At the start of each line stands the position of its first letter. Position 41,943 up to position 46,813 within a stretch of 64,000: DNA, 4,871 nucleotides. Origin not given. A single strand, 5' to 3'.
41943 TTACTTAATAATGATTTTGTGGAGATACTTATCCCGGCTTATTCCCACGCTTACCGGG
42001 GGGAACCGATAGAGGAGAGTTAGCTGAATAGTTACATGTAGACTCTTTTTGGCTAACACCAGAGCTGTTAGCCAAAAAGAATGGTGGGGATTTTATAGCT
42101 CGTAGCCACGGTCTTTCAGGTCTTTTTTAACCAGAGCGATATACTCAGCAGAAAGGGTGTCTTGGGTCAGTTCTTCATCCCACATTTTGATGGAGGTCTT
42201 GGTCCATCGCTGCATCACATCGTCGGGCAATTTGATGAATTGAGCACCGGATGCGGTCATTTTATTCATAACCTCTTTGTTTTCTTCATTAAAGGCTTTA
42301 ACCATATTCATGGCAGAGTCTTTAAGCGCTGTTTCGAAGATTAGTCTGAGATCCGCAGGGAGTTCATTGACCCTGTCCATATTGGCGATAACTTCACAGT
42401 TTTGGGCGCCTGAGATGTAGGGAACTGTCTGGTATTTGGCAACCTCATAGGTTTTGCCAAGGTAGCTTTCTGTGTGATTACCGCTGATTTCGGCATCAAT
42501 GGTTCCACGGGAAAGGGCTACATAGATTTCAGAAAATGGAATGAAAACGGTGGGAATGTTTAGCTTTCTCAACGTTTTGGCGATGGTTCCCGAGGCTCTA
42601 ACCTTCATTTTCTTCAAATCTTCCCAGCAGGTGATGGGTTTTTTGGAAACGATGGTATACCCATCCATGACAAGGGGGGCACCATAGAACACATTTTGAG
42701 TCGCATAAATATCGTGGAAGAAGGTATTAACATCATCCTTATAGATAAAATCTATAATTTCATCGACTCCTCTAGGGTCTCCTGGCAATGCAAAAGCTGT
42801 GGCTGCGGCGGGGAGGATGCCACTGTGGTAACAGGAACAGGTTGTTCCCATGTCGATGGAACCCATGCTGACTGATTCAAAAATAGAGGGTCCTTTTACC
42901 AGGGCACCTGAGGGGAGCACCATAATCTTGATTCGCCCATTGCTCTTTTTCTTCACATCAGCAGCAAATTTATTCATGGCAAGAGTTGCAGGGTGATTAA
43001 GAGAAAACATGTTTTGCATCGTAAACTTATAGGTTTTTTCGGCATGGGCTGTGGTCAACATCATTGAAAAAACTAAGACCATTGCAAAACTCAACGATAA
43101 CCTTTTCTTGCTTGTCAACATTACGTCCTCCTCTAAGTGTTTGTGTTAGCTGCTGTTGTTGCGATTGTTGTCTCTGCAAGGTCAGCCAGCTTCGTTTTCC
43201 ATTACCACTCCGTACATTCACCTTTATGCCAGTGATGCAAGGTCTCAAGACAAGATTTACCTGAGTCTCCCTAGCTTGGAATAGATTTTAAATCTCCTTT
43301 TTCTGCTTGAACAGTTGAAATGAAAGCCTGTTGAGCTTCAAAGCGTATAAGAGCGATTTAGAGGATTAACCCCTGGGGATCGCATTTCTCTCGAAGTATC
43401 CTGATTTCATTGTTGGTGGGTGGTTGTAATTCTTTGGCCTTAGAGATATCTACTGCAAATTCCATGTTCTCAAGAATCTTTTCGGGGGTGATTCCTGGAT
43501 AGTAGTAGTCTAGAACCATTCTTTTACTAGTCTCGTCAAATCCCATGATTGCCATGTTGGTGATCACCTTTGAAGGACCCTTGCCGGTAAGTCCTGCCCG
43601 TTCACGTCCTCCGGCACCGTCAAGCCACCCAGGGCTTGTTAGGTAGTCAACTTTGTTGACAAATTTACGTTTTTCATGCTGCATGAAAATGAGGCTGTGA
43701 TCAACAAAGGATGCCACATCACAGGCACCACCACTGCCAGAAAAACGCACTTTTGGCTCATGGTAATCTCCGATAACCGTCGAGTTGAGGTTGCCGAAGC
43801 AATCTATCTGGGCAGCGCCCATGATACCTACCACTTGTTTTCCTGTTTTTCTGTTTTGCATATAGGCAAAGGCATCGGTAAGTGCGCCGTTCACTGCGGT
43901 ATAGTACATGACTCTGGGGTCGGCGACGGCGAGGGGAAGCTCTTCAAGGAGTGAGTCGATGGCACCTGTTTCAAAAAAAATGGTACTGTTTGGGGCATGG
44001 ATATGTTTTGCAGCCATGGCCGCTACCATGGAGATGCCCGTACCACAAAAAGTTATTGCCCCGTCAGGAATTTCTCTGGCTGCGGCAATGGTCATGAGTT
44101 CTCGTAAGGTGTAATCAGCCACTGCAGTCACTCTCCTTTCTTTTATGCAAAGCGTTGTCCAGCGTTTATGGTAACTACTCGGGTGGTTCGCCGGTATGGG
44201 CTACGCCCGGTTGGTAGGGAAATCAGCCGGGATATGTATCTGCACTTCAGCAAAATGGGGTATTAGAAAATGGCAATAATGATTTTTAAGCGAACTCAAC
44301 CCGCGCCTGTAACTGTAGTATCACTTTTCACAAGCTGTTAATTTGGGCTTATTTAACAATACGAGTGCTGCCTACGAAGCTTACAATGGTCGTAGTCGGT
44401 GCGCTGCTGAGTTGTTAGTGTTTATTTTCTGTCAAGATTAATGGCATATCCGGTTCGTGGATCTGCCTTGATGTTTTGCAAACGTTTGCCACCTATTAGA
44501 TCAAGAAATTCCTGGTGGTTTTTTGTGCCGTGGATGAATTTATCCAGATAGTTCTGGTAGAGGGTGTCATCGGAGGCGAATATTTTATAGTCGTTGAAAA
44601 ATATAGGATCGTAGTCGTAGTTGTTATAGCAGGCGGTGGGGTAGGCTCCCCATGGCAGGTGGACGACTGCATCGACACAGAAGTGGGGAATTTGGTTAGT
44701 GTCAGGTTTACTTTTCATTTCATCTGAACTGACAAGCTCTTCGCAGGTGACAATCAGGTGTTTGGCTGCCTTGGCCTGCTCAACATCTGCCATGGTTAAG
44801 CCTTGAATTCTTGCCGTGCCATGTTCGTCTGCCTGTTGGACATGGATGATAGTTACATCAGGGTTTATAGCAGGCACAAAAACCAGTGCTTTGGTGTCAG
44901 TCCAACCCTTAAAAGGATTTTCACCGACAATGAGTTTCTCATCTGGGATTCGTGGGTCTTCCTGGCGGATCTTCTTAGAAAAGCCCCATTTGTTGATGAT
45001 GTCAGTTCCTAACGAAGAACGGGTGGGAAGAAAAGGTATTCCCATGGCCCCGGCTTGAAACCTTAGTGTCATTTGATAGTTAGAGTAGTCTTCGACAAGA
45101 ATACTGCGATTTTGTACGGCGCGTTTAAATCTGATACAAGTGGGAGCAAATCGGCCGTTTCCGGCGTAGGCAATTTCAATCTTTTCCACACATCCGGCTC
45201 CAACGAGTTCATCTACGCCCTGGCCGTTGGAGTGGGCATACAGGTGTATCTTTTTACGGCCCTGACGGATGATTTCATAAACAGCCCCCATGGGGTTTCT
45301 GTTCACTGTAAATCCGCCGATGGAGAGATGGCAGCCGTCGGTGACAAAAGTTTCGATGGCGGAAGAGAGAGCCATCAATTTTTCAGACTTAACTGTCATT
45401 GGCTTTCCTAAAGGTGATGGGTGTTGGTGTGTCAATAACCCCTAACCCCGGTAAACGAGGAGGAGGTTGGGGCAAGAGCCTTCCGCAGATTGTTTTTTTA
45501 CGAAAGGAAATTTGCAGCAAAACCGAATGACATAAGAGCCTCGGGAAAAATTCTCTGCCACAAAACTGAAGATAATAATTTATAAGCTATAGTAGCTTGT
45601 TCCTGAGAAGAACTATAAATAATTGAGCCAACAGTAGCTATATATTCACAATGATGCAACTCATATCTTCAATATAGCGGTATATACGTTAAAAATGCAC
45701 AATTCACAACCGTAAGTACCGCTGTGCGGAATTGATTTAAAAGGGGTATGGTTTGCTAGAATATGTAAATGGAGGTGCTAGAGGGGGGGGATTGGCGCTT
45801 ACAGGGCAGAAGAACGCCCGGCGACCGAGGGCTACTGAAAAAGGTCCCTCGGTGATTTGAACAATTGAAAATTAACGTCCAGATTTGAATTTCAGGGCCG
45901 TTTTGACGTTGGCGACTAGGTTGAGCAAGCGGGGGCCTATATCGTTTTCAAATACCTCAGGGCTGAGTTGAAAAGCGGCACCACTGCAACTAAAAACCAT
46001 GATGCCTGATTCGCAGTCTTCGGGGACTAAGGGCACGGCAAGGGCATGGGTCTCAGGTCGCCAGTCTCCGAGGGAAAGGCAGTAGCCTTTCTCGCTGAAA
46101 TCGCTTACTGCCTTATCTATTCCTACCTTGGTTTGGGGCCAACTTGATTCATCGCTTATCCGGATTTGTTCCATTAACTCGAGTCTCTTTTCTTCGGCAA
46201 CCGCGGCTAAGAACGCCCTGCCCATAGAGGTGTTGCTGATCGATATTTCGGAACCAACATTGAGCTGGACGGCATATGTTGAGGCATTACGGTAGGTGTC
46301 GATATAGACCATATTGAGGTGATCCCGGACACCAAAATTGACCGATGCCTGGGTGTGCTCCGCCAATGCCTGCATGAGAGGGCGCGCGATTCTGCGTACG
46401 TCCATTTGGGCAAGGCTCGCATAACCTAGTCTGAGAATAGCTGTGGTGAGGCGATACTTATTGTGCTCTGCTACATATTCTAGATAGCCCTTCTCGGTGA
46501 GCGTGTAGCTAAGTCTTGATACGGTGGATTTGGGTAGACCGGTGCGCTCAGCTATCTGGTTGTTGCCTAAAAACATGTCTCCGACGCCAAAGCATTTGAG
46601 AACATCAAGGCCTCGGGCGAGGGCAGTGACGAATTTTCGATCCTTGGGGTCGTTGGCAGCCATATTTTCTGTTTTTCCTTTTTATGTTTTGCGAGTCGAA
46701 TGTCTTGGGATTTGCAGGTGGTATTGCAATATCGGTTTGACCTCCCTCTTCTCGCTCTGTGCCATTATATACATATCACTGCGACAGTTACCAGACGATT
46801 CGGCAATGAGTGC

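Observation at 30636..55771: Candidate anaerobic 5-aminovalerate (or GABA) to glutarate to crotonyl-CoA pathway using a tungsten AOR instead of an NAD-dependent semialdehyde dehydrogenase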

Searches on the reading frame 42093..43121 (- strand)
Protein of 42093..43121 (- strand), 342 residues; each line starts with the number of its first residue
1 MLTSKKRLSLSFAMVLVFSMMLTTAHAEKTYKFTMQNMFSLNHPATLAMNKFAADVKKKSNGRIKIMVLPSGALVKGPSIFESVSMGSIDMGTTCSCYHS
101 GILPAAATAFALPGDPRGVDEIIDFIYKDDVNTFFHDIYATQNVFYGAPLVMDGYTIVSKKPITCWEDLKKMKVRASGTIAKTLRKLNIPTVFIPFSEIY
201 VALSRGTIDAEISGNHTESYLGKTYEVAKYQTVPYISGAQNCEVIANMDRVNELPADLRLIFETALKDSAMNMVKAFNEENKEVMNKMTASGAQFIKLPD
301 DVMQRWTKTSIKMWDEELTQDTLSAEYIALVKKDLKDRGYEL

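Call 3: search_protein_families(library=pfam, proteins=[window:42093-43121:-])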
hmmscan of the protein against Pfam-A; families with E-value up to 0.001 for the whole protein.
window:42093-43121:- (342 aa): 1 family
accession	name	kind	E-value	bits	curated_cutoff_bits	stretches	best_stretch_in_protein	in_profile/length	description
PF03480.18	DctP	-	6e-38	131.2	23.4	1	40-316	6-281/286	Bacterial extracellular solute-binding protein, family 7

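Call 5: search_protein_families(library=ncbifam, proteins=[window:42093-43121:-], max_evalue=0.00001)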
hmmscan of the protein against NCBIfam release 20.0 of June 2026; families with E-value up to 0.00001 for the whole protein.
window:42093-43121:- (342 aa): 2 families
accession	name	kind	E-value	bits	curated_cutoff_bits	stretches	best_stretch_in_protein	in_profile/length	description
TIGR00787.1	dctP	subfamily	3.1e-25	89.1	175.05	1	42-290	8-255/257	DctP family TRAP transporter solute-binding subunit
NF037995.1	TRAP_S1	subfamily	6.2e-22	78.2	50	1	43-306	10-271/271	TRAP transporter substrate-binding protein DctP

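Call 45: search_solved_structures(query=window:42093-43121:-, max_evalue=0.00001)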
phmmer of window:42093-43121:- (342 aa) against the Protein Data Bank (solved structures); distinct sequences matched with E-value up to 0.00001: 70 (the best 60 are shown).
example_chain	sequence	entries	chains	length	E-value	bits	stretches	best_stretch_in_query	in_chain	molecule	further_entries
2zzv_A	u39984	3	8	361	1.7e-25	93.2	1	6-340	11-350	ABC transporter, solute-binding protein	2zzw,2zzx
7ug8_A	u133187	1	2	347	8e-22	81.1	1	56-317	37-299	Ketoacid-binding protein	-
7e9y_A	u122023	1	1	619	4.1e-20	75.5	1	24-209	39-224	Lactate-binding periplasmic protein TTHA0766,Lactate-binding periplasmic protein TTHA0766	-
8zmz_A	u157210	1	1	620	1.4e-19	73.8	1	24-211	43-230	Lactate-binding periplasmic protein TTHA0766,Red fluorescent protein drFP583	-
4p47_A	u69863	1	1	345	4.9e-17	65.4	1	9-312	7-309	TRAP dicarboxylate transporter, DctP subunit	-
4pet_A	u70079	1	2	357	1.4e-16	63.9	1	27-329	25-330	Extracellular solute-binding protein, family 7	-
5cm6_A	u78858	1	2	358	1.2e-15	60.8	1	29-288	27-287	TRAP dicarboxylate transporter-DctP subunit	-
4n6d_A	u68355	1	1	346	1.4e-15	60.6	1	47-306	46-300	TRAP dicarboxylate transporter-DctP subunit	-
4pe3_A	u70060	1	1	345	6.9e-15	58.3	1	23-339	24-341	TRAP dicarboxylate transporter-DctP subunit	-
4yzz_A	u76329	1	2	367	7.4e-15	58.2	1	51-318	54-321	TRAP TRANSPORTER SOLUTE BINDING PROTEIN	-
4yic_A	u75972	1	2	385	8.7e-15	58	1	51-318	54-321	TRAP TRANSPORTER SOLUTE BINDING PROTEIN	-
4ng7_A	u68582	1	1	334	1e-14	57.7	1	34-299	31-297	TRAP periplasmic solute binding protein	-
4uab_A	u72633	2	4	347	1.1e-14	57.7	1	27-333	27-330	Twin-arginine translocation pathway signal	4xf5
4x04_A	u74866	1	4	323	1.9e-14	56.9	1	41-299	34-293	solute binding protein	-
4mco_A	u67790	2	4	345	5.7e-14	55.3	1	49-337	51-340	TRAP dicarboxylate transporter-DctP subunit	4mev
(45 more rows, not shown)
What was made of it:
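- Tried and rejected: The best solved relative of DctP is a lactate-binding protein at 93 bits, which is uninformative (call 45).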

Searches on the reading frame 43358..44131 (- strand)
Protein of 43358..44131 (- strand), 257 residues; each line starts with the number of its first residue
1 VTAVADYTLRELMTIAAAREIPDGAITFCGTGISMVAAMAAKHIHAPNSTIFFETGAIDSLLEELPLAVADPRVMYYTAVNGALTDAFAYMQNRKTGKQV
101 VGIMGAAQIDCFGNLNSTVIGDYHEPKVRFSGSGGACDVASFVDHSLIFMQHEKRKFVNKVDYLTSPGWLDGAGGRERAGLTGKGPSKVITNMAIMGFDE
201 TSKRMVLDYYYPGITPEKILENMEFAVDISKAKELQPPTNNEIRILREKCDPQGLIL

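Call 3: search_protein_families(library=pfam, proteins=[window:43358-44131:-])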
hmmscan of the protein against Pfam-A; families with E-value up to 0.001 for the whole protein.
window:43358-44131:- (257 aa): 1 family
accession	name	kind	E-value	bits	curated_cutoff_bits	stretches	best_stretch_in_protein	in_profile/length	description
PF01144.29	CoA_trans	-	1.3e-25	90.5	23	1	11-222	2-217/217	Coenzyme A transferase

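Call 5: search_protein_families(library=ncbifam, proteins=[window:43358-44131:-], max_evalue=0.00001)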
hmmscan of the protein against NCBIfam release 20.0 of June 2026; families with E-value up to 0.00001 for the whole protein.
window:43358-44131:- (257 aa): 1 family
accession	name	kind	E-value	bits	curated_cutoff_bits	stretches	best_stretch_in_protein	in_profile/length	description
TIGR02428.1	pcaJ_scoB_fam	subfamily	4.1e-08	32.9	243.55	1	10-224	3-202/207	3-oxoacid CoA-transferase subunit B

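Call 59: search_solved_structures(query=window:43358-44131:-, max_evalue=0.00001, show_alignments=1)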
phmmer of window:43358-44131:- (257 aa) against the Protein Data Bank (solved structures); distinct sequences matched with E-value up to 0.00001: 8.
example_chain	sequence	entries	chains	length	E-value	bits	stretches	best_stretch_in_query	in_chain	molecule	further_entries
1poi_B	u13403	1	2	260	2.4e-67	230.2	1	5-253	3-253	GLUTACONATE COENZYME A-TRANSFERASE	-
5n02_D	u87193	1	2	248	7.5e-12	48.5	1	1-165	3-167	Glutaconate CoA-transferase family, subunit B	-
5n01_D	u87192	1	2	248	8e-12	48.4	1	1-165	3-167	Glutaconate CoA-transferase family, subunit B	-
5n00_B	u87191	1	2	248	8.5e-12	48.3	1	1-165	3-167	Glutaconate CoA-transferase family, subunit B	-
5n03_D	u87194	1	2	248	1.4e-11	47.6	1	1-165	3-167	Glutaconate CoA-transferase family, subunit B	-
5mzw_D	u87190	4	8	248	2.4e-11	46.9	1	1-165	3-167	Glutaconate CoA-transferase family, subunit B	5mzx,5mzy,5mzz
6co6_B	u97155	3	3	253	5e-11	45.8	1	29-255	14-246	Probable CoA-transferase beta subunit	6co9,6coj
6con_B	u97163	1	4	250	1.9e-10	43.9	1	101-255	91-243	CoA-transferase subunit beta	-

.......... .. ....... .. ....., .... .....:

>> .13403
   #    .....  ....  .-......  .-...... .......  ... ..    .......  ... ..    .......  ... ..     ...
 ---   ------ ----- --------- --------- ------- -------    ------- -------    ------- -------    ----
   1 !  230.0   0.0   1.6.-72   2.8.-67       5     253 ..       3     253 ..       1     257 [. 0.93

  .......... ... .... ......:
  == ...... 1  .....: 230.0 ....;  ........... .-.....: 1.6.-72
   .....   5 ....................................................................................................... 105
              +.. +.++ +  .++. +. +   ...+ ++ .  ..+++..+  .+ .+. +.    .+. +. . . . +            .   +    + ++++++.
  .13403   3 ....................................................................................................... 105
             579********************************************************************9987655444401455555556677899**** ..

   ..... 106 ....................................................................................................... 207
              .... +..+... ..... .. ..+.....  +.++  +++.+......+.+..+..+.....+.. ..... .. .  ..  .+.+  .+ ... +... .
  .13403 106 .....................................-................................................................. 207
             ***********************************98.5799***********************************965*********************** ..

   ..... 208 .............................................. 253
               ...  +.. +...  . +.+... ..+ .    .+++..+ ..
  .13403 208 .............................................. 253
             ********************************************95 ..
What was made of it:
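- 43358..44122 (-): GctB-type CoA-transferase beta subunit. Glu54 in an E-T-G motif aligns with the GctB catalytic Glu in E-S-G (call 59).
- On Glutaconate CoA-transferase (GctAB): Query E54 (E-T-G) aligns with the GctB Glu in E-S-G (call 59).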

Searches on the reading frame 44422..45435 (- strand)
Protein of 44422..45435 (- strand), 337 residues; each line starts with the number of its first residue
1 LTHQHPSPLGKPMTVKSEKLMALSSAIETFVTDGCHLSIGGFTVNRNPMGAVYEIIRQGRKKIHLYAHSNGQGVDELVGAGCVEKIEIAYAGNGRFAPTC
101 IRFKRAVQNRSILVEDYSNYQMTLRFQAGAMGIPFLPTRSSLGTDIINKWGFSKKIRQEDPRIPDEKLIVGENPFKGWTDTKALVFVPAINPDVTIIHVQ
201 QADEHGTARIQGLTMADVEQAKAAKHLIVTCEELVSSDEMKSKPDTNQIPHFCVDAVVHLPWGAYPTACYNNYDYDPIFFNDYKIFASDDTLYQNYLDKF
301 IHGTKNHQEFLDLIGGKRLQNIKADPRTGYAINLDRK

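Call 4: search_protein_families(library=pfam, proteins=[window:44422-45435:-])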
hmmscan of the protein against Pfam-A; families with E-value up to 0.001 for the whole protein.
window:44422-45435:- (337 aa): 1 family
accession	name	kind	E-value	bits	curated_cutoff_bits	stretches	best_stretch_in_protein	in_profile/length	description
PF01144.29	CoA_trans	-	1.3e-27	97.1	23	1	22-259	3-216/217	Coenzyme A transferase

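Call 6: search_protein_families(library=ncbifam, proteins=[window:44422-45435:-], max_evalue=0.00001)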
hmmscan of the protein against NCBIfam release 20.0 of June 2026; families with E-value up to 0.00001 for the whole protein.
window:44422-45435:- (337 aa): 1 family
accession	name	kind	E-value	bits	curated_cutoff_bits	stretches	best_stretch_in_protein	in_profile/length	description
TIGR02429.1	pcaI_scoA_fam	subfamily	7.5e-09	35.3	128.5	0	25-148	11-132/222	3-oxoacid CoA-transferase subunit A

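Call 21: search_solved_structures(query=window:44422-45435:-, max_evalue=0.001)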
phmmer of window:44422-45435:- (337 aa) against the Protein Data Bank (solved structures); distinct sequences matched with E-value up to 0.001: 7.
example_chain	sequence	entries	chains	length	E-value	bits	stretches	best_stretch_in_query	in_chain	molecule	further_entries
1poi_A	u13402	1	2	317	5e-68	232.8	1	19-335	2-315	GLUTACONATE COENZYME A-TRANSFERASE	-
5mzw_A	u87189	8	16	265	3e-27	98.8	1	20-283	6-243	Glutaconate CoA-transferase family, subunit A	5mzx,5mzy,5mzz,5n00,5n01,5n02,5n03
6co6_A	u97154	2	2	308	5.5e-20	74.9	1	4-306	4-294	Probable CoA-transferase alpha subunit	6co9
6coj_A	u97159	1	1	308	1e-19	74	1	4-306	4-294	Probable CoA-transferase alpha subunit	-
6con_A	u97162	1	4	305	2.8e-16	62.7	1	14-306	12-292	CoA-transferase subunit alpha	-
9xmy_A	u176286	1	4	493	7.3e-08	35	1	17-258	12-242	Succinyl-CoA:3-ketoacid-coenzyme A transferase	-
6lp1_A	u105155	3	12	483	2.5e-07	33.3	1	18-258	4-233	Succinyl-CoA:3-ketoacid-coenzyme A transferase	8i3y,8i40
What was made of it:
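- On Glutaconate CoA-transferase (GctAB): The next solved relatives are far weaker (calls 21, 59).
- Closest known: Glutaconate CoA-transferase GctAB of Acidaminococcus fermentans. Same: Both subunits match best, with E about 1e-67, and the catalytic Glu of the beta subunit is conserved (calls 21, 59).
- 44422..45399 (-): GctA-type CoA-transferase alpha subunit. Best solved relative is 1POI_A, E 5e-68 (call 21).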

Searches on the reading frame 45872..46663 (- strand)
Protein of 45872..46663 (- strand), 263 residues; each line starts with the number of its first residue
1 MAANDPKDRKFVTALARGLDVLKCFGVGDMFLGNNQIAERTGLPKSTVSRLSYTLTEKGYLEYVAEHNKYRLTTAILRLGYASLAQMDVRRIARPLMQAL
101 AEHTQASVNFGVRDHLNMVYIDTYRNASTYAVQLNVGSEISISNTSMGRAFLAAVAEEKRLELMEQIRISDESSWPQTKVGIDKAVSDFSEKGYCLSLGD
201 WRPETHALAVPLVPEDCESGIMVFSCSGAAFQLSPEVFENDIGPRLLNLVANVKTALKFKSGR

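Call 4: search_protein_families(library=pfam, proteins=[window:45872-46663:-])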
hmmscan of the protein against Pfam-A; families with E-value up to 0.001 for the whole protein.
window:45872-46663:- (263 aa): 3 families
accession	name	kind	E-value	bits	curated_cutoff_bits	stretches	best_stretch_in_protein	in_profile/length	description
PF09339.16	HTH_IclR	-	3.4e-16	59.2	22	1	14-63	1-50/52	IclR helix-turn-helix domain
PF01614.24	IclR_C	-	1.5e-15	57.6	24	1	82-213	2-134/174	Bacterial transcriptional regulator IclR C-terminal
PF12802.13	MarR_2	-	0.00085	19.9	27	0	36-64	25-53/61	MarR family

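Call 6: search_protein_families(library=ncbifam, proteins=[window:45872-46663:-], max_evalue=0.00001)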
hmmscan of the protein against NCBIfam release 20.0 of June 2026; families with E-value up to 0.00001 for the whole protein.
window:45872-46663:- (263 aa): 8 families
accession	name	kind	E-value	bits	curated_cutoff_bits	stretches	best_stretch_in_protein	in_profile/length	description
TIGR02431.1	pcaR_pcaU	subfamily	7.1e-39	133.6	284.75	1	9-256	2-247/248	beta-ketoadipate pathway transcriptional regulators, PcaR/PcaU/PobR family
NF007339.0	PRK09834.1-1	equivalog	1.5e-23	83.4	299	1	5-222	13-233/271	DNA-binding transcriptional regulator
NF007341.0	PRK09834.1-3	equivalog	1.1e-22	80.5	269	1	11-213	6-216/274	DNA-binding transcriptional regulator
NF007342.0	PRK09834.1-4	equivalog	5.4e-22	78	251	1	10-213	9-214/263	DNA-binding transcriptional regulator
NF045644.1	TransRegBhcR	equivalog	3.8e-19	69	350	1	4-245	14-253/267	HTH-type transcriptional regulator BhcR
NF011671.1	PRK15090.1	equivalog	1.7e-17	63.5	275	1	12-195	10-193/256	DNA-binding transcriptional regulator KdgR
NF008601.2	PRK11569.1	equivalog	9.3e-15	54.5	380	1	11-195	25-212/276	glyoxylate bypass operon transcriptional repressor IclR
NF007548.0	PRK10163.1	equivalog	7.9e-10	38.3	406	1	5-260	14-268/271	HTH-type transcriptional repressor AllR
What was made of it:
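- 45872..46663 (-): IclR/PcaR-like regulator upstream of the CoA-transferase and TRAP genes. Calls 4 and 6.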
